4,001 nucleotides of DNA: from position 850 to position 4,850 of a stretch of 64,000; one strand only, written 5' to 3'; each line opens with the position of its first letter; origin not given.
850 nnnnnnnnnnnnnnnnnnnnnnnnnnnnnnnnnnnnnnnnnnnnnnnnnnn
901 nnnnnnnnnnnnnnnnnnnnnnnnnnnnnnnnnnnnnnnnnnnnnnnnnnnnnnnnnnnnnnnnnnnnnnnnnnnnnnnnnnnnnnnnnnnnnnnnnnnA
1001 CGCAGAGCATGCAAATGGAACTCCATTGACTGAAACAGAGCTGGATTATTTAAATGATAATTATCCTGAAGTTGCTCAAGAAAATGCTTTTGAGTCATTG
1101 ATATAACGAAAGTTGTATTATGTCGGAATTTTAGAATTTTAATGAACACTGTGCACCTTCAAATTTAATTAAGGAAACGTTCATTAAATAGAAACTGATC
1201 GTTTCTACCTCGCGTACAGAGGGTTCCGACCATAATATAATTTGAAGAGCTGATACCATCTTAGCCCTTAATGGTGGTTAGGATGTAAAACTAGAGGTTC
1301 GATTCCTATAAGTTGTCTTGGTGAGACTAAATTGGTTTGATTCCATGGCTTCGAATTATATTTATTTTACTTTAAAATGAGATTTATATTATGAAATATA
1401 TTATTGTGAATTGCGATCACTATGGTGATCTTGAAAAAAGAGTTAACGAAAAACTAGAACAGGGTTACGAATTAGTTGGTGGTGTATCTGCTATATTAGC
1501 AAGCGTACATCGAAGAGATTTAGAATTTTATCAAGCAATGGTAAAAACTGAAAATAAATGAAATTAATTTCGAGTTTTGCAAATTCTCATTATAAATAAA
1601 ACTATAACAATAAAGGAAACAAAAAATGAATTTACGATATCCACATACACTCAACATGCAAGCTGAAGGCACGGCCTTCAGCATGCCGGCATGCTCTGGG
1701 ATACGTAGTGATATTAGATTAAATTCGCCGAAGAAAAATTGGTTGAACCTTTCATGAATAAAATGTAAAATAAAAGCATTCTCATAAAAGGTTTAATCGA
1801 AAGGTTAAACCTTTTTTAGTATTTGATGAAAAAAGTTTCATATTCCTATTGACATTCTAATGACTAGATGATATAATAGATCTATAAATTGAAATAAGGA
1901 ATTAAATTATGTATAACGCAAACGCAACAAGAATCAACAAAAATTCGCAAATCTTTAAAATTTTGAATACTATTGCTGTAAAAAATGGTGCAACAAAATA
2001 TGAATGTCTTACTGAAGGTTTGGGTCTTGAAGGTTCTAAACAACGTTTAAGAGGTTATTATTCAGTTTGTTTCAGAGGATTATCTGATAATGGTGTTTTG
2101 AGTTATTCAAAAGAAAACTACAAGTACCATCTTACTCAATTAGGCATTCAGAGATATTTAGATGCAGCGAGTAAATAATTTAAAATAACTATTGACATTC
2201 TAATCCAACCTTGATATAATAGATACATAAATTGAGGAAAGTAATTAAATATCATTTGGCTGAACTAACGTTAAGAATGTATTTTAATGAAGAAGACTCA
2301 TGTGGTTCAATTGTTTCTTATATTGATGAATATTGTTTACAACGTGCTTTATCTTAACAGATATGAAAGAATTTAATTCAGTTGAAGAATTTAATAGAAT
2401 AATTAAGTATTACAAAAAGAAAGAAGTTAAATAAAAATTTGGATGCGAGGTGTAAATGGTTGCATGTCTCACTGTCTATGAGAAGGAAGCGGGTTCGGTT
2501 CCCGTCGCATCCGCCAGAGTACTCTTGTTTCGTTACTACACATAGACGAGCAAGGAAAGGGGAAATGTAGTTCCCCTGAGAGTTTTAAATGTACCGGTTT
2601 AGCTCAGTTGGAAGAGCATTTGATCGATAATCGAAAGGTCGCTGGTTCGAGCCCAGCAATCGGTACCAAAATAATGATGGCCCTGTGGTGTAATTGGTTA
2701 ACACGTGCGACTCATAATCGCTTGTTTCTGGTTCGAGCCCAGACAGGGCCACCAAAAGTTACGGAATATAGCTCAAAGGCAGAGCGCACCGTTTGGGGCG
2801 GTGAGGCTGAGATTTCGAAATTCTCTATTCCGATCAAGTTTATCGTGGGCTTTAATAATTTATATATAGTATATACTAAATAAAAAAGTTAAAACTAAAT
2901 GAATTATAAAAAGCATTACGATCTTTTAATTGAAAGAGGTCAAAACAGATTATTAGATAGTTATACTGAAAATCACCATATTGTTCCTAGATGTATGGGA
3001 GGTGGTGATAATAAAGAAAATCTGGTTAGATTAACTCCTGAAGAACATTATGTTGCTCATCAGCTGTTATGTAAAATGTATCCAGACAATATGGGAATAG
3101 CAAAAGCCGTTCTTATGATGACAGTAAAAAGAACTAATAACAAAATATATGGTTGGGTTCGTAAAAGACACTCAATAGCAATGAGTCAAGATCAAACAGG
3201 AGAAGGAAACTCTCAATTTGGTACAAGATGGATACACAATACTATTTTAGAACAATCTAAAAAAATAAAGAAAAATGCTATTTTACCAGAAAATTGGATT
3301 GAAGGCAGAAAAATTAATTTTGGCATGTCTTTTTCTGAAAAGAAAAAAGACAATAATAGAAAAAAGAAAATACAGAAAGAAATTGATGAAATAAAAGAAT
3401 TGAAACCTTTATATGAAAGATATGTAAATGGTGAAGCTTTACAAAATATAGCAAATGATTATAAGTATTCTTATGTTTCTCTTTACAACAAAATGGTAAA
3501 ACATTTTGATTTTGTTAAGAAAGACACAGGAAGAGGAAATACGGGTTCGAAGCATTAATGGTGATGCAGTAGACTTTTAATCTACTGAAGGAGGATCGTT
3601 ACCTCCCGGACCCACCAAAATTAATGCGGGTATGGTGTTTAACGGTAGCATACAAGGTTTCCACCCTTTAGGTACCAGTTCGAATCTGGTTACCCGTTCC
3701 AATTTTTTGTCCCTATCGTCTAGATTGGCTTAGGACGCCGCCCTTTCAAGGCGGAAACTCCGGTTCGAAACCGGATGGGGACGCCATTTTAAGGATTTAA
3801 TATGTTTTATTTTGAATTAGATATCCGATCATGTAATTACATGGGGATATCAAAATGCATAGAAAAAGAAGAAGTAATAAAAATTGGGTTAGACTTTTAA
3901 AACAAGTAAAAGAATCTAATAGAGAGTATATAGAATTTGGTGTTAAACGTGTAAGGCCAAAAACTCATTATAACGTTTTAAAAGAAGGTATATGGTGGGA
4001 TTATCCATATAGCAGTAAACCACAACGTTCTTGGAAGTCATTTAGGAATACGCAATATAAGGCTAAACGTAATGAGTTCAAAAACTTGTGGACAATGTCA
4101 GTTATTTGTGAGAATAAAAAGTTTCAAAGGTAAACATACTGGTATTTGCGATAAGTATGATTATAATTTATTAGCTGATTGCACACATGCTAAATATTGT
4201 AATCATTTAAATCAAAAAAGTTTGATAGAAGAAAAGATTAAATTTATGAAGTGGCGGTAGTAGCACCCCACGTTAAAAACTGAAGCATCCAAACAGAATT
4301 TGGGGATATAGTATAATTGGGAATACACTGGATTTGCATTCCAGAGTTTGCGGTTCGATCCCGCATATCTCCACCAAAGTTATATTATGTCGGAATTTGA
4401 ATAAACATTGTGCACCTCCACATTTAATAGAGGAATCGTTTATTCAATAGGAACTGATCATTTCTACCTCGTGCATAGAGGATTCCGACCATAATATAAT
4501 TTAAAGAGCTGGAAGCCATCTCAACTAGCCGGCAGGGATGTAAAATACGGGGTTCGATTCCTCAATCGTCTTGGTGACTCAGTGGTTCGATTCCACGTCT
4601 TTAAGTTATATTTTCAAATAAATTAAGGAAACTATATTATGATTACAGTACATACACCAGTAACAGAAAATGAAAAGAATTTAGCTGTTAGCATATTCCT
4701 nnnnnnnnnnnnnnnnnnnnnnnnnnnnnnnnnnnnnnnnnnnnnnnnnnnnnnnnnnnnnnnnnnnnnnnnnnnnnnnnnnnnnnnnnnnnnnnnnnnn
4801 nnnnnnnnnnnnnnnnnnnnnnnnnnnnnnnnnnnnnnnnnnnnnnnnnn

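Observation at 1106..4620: Two diverged copies of a ~240-nt structured RNA module with compensatory base changes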

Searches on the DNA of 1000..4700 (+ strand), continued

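Call 67: search_with_rna_model(model_id=R1, sources=[L120, L121, L122, L128, L229, L230, L231, L232, L233, L234, L235, L236, L237, L238, L239, L240, L241, L242, L243, L244, L245, L246, L247, L248, L249, L250, L251, L252, L253, L254, L255, L256, L257, L258, L259, L260, L261, L262, L263, L264, L265, L266, L267, L268, L269, L270, L271, L272, L273, L274, L275, L276, L277, L278], max_evalue=5, show_alignments=3)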
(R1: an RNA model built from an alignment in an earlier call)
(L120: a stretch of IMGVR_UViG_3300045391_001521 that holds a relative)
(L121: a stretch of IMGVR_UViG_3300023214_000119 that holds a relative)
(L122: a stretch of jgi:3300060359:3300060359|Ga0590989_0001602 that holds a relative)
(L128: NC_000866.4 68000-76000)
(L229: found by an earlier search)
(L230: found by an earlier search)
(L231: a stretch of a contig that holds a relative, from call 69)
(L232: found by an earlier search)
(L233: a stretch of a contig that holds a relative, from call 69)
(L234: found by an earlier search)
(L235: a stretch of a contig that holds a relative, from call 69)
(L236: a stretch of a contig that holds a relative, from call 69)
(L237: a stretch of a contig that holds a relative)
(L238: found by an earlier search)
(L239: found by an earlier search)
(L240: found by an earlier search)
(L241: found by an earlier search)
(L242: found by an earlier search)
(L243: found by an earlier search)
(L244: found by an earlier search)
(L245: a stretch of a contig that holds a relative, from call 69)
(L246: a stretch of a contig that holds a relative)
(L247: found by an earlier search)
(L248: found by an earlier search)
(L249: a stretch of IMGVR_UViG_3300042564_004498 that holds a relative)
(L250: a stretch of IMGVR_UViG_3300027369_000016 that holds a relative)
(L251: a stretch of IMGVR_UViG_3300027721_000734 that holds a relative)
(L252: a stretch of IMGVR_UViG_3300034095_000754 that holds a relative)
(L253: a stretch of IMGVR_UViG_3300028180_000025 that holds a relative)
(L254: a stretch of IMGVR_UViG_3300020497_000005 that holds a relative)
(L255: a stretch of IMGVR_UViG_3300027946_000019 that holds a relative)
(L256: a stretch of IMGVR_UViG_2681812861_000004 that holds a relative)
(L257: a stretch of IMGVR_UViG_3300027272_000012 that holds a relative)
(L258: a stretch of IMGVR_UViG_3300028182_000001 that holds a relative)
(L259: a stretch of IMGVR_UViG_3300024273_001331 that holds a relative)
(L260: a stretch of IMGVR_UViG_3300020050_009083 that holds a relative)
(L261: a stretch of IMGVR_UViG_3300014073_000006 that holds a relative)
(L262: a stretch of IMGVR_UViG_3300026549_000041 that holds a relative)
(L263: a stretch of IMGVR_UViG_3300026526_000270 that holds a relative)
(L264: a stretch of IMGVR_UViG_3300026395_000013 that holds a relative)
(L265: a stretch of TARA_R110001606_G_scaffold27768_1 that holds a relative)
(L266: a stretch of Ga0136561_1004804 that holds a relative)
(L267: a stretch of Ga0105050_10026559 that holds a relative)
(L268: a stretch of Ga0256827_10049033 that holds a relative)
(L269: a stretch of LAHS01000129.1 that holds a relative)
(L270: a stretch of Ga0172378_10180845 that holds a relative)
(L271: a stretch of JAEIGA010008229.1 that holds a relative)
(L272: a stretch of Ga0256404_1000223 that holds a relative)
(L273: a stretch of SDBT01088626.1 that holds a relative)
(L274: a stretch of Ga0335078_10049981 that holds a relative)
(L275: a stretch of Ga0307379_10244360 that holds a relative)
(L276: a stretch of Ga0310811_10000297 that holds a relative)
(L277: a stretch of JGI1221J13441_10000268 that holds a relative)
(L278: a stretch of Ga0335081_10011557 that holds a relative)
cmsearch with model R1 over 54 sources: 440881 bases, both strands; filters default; matches with E-value up to 5: 3.
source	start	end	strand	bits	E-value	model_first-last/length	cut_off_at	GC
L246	5237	5264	-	16.2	0.24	1-135/135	no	0.32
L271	10306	10350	+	15.6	0.36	1-135/135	no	0.29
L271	14023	14050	-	12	3.8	1-135/135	no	0.14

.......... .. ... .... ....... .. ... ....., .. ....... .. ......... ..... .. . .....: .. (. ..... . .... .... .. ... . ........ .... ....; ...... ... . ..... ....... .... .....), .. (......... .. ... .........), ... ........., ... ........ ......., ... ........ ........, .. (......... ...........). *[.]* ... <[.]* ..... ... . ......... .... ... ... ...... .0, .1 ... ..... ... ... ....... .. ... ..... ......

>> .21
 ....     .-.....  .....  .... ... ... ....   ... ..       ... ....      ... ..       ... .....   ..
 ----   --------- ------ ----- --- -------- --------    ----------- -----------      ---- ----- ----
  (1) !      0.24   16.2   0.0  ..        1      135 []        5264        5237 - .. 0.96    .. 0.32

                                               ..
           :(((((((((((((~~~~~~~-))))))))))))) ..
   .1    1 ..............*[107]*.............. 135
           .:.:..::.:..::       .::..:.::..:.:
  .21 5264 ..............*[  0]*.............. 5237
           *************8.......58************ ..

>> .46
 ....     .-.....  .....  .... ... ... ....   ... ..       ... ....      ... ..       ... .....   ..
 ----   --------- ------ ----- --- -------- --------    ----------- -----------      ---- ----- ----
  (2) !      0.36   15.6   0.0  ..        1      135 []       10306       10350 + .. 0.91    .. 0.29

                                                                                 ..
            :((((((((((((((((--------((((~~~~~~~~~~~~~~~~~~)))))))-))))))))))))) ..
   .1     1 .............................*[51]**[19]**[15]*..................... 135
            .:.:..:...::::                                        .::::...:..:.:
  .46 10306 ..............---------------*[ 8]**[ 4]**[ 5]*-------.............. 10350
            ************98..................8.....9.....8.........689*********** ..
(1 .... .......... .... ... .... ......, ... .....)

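Call 68: build_rna_model(alignment_id=A7, structure=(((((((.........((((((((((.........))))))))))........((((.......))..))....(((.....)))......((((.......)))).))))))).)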
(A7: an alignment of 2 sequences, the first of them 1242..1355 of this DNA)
Model R2 built from alignment A7 (2 sequences, 115 columns); structure: as given.
model positions 115; base pairs 28; branch points 3; effective number of sequences 1.1; information 0.591 bits per position. Calibrated on 0.2 Mb of random sequence (short: E-values are rough).
structure used (alignment columns):
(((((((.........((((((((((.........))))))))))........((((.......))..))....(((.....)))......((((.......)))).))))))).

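Call 69: search_with_rna_model(model_id=R2, sources=[window, L120, L121, L122, L128, L229, L230, L231, L232, L233, L234, L235, L236, L237, L238, L239, L240, L241, L242, L243, L244, L245, L246, L247, L248, L249, L250, L251, L252, L253, L254, L255, L256, L257, L258, L259, L260, L261, L262, L263, L264, L265, L266, L267, L268, L269, L270, L271, L272, L273, L274, L275, L276, L277, L278], max_evalue=1, show_alignments=0)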
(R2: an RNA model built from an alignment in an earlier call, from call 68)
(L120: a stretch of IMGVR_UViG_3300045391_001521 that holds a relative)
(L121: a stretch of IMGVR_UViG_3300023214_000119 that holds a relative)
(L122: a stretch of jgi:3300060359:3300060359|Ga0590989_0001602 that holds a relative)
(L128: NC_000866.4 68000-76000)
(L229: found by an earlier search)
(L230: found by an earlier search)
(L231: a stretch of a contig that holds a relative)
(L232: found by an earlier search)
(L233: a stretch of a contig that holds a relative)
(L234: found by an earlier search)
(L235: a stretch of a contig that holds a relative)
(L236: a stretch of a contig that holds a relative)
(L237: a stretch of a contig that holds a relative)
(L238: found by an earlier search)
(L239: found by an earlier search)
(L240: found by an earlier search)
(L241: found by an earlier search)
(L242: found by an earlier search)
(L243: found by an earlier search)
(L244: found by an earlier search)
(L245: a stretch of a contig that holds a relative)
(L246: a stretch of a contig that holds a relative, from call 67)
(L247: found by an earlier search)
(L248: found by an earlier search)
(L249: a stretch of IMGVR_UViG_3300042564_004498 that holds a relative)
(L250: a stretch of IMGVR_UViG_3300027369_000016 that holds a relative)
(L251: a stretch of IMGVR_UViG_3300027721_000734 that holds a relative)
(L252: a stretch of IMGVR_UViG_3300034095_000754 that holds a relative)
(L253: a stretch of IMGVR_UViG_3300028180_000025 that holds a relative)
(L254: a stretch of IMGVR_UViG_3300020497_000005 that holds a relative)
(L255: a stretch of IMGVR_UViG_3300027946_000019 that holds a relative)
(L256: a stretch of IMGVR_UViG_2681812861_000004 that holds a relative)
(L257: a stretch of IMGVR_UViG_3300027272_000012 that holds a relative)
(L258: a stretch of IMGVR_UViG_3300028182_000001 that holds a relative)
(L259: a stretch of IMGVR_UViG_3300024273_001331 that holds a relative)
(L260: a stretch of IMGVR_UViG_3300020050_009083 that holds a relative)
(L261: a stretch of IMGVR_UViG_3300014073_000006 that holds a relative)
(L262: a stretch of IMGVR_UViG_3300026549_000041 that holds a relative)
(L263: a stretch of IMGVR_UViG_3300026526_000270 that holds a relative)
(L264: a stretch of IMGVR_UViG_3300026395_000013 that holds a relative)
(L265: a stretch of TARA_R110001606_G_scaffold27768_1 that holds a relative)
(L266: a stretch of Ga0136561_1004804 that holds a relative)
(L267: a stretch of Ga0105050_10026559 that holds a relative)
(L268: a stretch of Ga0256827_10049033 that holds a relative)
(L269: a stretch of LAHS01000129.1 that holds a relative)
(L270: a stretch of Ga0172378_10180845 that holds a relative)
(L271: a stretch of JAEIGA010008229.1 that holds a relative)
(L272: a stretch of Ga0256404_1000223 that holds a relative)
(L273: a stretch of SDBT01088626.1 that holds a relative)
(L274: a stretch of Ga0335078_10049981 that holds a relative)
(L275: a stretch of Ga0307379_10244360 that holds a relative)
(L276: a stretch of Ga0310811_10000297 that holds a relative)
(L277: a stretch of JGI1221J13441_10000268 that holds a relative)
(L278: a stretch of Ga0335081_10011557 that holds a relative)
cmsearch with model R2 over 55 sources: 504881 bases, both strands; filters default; matches with E-value up to 1: 22.
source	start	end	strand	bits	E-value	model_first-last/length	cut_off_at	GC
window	1242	1355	+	129.7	2.1e-30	1-115/115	no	0.39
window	4501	4605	+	117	4e-27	1-115/115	no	0.48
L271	6779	6860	-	39.1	5.5e-07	1-115/115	no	0.39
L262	4728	4809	+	36.1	3.3e-06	1-115/115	no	0.38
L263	4622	4703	-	36.1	3.3e-06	1-115/115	no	0.38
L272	4248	4329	+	36.1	3.3e-06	1-115/115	no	0.38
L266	252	342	+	33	2.2e-05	1-115/115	no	0.4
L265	9729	9854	-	32.3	3.2e-05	1-115/115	no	0.4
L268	826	905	+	31.4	5.4e-05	1-115/115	no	0.46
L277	2116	2201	+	27.1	0.00069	1-115/115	no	0.33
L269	361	484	-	25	0.0024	1-115/115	no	0.45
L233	5989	6135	+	24.6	0.0032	1-115/115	no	0.46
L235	4561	4638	-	23.4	0.0063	1-115/115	no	0.54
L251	10582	10674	-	20.4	0.039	1-115/115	no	0.53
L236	4849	4944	+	19.8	0.054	1-115/115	no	0.48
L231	447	541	-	19.6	0.063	1-115/115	no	0.62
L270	1113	1217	+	18.8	0.099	1-115/115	no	0.38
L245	2710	2802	+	18.1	0.15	1-115/115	no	0.54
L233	4691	4780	+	17.4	0.22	1-115/115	no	0.52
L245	2277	2388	+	16.3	0.44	1-115/115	no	0.45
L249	7108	7196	-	16.3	0.44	1-115/115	no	0.35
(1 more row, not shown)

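Call 70: search_with_rna_model(model_id=R2, sources=[L129, L130, L131, L132, L133, L134, L135, L136, L137, L138, L139, L140, L141, L142, L143, L144, L145, L146, L147, L148, L149, L150, L151, L152, L153, L154, L155, L156, L157, L158, L159, L160, L161, L162, L163, L164, L165, L166, L167, L168, L169, L170, L171, L172, L173, L174, L175, L176, L177, L178, L179, L180, L181, L182, L183, L184, L185, L186, L187, L188, L189, L190, L191, L192, L193, L194, L195, L196, L197, L198, L199, L200, L201, L202, L203, L204, L205, L206, L207, L208, L209, L210, L211, L212, L213, L214, L215, L216, L217, L218, L219, L220, L221, L222, L223, L224, L225, L226, L227, L228], max_evalue=1, show_alignments=0)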
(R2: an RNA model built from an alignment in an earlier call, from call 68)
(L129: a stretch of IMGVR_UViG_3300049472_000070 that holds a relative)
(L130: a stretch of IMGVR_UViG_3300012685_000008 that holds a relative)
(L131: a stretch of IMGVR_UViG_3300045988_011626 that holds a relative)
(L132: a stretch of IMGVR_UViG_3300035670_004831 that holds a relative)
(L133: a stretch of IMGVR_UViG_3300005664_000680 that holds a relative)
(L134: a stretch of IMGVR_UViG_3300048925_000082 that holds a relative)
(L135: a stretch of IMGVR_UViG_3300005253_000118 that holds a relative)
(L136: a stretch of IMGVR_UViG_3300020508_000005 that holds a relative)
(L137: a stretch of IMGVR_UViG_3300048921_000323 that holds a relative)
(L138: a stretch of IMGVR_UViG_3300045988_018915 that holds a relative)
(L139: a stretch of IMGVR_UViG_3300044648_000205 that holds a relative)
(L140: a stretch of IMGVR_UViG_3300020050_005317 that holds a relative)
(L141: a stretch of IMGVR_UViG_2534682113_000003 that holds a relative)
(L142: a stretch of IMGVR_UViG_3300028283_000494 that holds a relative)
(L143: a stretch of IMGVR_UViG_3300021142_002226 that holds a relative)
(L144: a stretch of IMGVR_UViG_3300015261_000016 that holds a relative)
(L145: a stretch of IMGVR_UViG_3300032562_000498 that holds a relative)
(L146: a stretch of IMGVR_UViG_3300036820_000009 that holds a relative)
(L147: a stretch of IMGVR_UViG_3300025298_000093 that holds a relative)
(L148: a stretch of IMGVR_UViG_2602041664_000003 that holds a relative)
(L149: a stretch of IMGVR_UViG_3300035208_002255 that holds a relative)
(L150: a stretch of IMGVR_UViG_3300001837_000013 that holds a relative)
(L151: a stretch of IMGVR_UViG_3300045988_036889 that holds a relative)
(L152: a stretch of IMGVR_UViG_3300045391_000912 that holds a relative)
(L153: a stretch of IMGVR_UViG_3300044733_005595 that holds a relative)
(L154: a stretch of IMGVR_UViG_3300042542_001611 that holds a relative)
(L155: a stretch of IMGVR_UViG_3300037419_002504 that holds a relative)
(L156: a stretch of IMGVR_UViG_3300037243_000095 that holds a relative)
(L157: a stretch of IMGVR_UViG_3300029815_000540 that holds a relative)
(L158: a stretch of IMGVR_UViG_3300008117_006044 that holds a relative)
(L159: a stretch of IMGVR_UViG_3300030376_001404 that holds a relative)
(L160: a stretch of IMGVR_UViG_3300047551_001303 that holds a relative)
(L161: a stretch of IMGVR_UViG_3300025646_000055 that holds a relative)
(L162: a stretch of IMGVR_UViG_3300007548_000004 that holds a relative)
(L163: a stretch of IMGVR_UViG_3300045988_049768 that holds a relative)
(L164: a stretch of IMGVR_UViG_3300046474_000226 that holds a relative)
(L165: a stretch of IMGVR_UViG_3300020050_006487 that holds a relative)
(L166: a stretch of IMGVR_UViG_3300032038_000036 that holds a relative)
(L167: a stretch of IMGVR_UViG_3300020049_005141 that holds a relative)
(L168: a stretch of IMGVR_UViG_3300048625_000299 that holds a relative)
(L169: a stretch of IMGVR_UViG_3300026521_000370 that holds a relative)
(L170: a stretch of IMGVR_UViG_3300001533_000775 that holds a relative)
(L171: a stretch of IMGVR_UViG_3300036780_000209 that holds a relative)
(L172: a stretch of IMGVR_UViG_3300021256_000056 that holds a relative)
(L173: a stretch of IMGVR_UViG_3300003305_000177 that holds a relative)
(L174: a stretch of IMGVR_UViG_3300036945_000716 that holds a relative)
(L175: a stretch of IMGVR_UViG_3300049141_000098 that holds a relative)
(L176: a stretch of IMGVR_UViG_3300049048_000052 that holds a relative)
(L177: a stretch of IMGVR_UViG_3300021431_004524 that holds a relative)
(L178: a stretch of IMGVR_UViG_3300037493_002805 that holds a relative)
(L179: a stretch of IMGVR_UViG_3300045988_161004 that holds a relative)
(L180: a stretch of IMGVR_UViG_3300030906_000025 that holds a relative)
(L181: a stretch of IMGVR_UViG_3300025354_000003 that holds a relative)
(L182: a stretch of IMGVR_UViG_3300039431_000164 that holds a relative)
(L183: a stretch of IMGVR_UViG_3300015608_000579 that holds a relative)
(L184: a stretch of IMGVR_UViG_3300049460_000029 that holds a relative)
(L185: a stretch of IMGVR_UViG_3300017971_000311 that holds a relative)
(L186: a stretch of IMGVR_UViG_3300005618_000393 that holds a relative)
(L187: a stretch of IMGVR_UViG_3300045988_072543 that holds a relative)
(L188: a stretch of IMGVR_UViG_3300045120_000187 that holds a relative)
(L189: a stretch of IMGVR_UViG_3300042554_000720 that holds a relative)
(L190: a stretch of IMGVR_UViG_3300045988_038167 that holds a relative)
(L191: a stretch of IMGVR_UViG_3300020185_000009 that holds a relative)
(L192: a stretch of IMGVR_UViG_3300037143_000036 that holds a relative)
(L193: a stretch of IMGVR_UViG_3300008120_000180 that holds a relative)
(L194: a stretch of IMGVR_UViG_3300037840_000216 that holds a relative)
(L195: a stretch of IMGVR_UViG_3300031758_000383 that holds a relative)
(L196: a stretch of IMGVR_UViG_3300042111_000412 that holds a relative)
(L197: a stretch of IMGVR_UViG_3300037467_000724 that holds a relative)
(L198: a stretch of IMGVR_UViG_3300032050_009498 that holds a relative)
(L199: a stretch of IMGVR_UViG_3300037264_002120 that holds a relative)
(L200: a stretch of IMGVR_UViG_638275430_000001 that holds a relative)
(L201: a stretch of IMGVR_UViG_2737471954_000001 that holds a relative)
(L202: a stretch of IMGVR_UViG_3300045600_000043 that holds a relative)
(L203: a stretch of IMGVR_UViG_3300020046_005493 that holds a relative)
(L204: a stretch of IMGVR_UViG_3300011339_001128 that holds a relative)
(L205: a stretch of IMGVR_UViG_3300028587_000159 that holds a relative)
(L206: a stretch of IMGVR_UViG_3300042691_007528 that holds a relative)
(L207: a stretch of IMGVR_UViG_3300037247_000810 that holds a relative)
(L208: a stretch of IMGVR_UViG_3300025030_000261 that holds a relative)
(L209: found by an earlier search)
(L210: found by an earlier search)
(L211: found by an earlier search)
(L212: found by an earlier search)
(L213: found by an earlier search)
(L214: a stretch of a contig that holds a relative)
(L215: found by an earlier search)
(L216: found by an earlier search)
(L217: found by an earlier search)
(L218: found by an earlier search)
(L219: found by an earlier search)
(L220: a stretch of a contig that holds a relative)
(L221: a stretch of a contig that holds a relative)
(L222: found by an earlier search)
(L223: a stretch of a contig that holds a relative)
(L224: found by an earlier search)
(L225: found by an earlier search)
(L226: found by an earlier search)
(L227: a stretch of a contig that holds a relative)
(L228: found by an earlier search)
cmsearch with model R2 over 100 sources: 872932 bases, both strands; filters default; matches with E-value up to 1: 29.
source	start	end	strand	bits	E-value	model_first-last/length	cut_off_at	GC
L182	2613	2694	+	36.1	5.6e-06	1-115/115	no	0.38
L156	1752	1848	-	28.6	0.00049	1-115/115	no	0.52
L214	6049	6139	+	25.9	0.0025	1-115/115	no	0.53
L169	882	957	+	25.1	0.004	1-115/115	no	0.3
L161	5644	5731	+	23.7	0.0091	1-115/115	no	0.45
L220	4482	4573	-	23.3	0.011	1-115/115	no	0.54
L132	2085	2189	+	22.2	0.022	1-115/115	no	0.4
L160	11841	11929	-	22.1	0.024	1-115/115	no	0.56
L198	7000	7079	-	21.7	0.031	1-115/115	no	0.46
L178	4782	4875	+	21.2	0.041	1-115/115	no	0.51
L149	8273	8379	-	21.2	0.042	1-115/115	no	0.48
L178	4174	4262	+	20.7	0.055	1-115/115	no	0.55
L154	2412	2502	-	20.5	0.062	1-115/115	no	0.54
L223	1569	1657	-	19.8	0.092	1-115/115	no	0.43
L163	10871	10985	+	19.8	0.095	1-115/115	no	0.47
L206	2719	2809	-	19.5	0.11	1-115/115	no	0.56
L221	479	570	+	18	0.28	1-115/115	no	0.54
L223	866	1014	-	17.3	0.42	1-115/115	no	0.37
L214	8070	8178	+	17.2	0.43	1-115/115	no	0.45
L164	5172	5287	+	16.8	0.56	1-115/115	no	0.6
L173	1515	1667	+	16.7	0.59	1-115/115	no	0.6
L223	595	704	-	16.7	0.61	1-115/115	no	0.44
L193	2476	2564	-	16.6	0.62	1-115/115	no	0.44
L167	6927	7022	-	16.5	0.68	1-115/115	no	0.45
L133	480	568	+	16.3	0.74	1-115/115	no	0.44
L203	2096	2184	+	16.3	0.74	1-115/115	no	0.44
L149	3432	3566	-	16.2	0.82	1-115/115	no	0.47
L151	1961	2055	-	16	0.92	1-115/115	no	0.47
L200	9176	9277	-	15.9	0.97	1-115/115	no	0.54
